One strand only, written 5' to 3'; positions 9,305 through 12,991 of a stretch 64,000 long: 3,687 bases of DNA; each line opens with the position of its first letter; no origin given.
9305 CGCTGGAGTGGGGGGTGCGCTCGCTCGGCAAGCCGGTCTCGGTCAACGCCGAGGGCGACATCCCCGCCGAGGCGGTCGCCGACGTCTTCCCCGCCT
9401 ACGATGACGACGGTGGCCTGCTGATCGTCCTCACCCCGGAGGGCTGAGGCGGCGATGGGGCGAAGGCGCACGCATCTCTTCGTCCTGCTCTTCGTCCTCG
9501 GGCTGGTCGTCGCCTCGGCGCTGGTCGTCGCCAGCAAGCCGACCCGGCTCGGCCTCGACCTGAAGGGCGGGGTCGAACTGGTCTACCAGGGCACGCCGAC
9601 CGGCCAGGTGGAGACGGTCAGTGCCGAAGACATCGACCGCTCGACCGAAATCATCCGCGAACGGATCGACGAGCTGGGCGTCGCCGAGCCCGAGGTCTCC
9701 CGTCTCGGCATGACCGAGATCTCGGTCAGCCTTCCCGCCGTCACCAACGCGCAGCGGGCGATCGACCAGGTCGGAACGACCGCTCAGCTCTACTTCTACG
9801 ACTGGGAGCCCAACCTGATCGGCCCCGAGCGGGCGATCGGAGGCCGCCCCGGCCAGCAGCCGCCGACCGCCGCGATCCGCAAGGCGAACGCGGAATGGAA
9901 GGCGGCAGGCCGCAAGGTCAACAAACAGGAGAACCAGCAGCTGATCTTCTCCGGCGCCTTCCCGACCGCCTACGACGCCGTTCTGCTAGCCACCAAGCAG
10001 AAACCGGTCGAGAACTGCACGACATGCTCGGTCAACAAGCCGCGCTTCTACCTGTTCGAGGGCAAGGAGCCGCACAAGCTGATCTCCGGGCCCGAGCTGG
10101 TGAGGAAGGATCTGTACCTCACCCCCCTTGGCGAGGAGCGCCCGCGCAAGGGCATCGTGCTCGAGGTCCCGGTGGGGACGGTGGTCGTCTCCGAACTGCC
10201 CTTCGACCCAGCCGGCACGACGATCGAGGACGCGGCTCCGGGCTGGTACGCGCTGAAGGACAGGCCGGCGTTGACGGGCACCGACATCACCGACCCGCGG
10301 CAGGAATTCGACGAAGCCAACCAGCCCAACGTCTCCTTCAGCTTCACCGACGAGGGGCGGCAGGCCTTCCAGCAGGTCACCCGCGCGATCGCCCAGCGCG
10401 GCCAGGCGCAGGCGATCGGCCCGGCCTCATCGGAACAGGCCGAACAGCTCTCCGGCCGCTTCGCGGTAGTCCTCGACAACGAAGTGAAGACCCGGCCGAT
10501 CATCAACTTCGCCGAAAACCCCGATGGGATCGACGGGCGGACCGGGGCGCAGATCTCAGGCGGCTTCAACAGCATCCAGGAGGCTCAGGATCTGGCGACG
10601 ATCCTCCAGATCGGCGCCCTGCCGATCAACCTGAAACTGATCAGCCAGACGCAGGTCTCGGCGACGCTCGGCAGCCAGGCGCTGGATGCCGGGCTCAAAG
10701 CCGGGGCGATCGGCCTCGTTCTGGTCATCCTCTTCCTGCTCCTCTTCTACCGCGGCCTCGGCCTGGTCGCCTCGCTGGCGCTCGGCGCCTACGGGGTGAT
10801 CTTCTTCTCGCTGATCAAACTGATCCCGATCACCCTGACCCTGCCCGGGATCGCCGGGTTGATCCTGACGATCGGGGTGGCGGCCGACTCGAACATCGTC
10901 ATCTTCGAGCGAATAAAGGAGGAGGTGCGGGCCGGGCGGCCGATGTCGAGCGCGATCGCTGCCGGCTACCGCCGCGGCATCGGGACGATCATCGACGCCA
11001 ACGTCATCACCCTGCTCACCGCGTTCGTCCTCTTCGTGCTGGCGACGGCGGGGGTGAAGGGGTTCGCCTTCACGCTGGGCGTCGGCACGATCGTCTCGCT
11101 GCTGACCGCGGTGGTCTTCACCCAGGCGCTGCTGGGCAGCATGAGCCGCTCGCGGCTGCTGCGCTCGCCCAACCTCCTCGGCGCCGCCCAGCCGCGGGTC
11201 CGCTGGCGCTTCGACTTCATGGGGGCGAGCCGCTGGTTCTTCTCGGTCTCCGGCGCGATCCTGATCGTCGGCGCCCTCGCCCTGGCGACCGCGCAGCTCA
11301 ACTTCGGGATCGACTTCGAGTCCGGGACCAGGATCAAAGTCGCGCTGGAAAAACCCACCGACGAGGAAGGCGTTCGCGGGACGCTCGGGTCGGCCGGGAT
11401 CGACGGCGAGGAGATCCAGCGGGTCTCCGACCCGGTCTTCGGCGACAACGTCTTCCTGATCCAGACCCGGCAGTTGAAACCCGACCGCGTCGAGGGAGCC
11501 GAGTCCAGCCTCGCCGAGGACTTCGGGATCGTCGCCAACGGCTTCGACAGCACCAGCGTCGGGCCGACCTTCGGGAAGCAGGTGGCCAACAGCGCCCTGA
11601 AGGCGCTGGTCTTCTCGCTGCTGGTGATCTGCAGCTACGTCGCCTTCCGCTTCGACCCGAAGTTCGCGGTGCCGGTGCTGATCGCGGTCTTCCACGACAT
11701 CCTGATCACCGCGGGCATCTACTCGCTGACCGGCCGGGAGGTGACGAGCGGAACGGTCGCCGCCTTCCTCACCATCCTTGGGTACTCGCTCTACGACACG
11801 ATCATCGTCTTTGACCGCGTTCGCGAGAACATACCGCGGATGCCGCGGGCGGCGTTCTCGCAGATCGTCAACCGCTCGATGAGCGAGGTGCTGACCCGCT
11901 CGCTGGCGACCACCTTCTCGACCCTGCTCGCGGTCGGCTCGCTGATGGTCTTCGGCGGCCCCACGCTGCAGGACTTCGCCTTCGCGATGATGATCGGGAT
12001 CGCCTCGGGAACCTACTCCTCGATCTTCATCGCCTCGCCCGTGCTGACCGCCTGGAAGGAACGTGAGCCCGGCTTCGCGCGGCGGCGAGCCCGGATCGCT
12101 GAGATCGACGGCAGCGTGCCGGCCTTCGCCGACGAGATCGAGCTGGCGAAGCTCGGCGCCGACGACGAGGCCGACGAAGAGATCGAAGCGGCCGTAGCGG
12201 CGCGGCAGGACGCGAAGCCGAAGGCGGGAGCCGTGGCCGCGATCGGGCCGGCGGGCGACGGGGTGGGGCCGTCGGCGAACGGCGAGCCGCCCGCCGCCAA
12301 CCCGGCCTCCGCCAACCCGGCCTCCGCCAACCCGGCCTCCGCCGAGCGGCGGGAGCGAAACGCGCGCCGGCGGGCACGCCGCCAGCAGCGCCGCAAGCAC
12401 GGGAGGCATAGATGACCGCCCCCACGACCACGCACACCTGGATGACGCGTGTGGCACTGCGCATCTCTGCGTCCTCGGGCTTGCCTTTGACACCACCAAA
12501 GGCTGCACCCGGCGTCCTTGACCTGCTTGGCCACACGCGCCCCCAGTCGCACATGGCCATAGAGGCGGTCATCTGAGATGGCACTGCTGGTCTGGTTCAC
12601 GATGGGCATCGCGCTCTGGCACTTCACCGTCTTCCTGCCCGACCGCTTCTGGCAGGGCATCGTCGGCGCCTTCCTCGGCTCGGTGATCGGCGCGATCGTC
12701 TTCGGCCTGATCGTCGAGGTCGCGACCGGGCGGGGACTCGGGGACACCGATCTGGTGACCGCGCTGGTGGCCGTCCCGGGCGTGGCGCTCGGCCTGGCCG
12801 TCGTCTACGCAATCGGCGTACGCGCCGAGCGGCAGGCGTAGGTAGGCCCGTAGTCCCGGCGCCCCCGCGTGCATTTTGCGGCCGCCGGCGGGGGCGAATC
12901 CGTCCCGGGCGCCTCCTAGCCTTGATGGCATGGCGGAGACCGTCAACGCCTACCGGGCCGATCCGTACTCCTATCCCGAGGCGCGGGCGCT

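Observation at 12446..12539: Intercistronic palindromic repeat family (5 copies in 64 kb) with compensatory changes in the closing stem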

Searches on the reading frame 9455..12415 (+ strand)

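Call 82: search_protein_families(library=pfam, proteins=[window:9455-12415:+], max_evalue=0.1)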
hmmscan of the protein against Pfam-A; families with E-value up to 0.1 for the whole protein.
window:9455-12415:+ (986 aa): 6 families
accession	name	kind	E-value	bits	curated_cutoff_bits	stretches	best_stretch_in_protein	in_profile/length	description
PF02355.23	SecD_SecF_C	-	5.1e-73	245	20.5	2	698-869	17-188/189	Protein export membrane protein SecD/SecF, C-terminal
PF22599.2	SecDF_P1_head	-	1.3e-20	73.9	27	1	262-391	10-114/114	SecDF, P1 head subdomain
PF21760.3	SecD_1st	-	2e-17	62.8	27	1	60-116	1-57/60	Protein translocase subunit SecDF, P1 domain, N-terminal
PF03176.21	MMPL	-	1.2e-10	41.3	20.5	1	416-585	148-320/333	MMPL family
PF07549.19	Sec_GG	-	1.2e-10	41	20.3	2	609-634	2-27/28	SecD/SecF GG Motif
PF00873.25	ACR_tran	-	8e-06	24.3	28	1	407-565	327-491/1021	AcrB/AcrD/AcrF family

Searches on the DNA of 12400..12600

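Call 21: search_rna_families(source=window, start=12400, end=12600, threshold=evalue, max_evalue=10)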
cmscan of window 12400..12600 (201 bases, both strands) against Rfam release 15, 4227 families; matches with E-value up to 10: 2.
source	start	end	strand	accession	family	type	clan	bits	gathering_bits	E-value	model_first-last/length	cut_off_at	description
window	12411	12573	-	RF03976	MIR898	Gene; miRNA;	-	16.1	75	0.55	1-154/154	no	MIR898 microRNA precursor family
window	12437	12563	-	RF02139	HOXA11-AS1_3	Gene; lncRNA;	-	14.4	50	2.4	1-98/98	no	HOXA11 antisense RNA 1 conserved region 3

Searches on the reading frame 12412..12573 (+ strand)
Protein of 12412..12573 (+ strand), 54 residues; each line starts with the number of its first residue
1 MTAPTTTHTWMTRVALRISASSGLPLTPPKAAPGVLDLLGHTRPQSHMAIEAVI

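Call 50: search_protein_families(library=pfam, proteins=[window:12412-12573:+], max_evalue=1)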
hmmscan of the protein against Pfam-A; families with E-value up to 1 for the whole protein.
seq(54 aa): 0 families

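Call 83: find_homologous_proteins(query=window:12412-12573:+, max_evalue=0.001)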
Query window:12412-12573:+ (54 aa): 111 proteins with E <= 0.001 among 111 candidates.
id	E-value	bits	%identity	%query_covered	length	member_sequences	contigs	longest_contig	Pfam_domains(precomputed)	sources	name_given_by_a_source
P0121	2.9e-27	110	100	100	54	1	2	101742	-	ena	-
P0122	1.8e-20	89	81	100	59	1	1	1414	-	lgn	-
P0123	2.2e-20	88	83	100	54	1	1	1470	-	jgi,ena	-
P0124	2.2e-20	88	83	100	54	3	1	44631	-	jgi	jgi:hypothetical protein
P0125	1.0e-19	86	81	100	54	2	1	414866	-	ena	-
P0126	1.1e-19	86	80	100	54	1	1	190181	-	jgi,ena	-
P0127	1.6e-19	86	81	100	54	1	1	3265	-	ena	-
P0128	2.7e-19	85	80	100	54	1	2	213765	-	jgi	jgi:hypothetical protein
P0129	3.2e-19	85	81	100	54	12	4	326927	-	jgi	jgi:hypothetical protein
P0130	3.5e-19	85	81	100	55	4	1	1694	-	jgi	-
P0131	3.9e-19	84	80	100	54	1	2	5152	-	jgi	jgi:hypothetical protein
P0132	4.6e-19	84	76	100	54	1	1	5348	-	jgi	jgi:hypothetical protein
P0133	1.3e-18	83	78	100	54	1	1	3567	-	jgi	jgi:hypothetical protein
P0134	1.4e-18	83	76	100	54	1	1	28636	-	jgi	jgi:hypothetical protein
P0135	1.4e-18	83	77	81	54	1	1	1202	-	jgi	jgi:hypothetical protein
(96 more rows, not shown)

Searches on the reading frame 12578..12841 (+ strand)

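Call 16: search_protein_families(library=pfam, proteins=[window:12578-12841:+])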
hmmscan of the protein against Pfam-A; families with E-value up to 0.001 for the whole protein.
window:12578-12841:+ (87 aa): 0 families

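Call 82: search_protein_families(library=pfam, proteins=[window:12578-12841:+], max_evalue=0.1)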
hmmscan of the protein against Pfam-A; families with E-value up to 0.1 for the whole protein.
window:12578-12841:+ (87 aa): 1 family
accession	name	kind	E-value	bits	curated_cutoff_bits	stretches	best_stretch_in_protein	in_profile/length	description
PF04246.17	RseC_MucC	-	0.096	13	24.4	0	41-85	75-120/130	Positive regulator of sigma(E), RseC/MucC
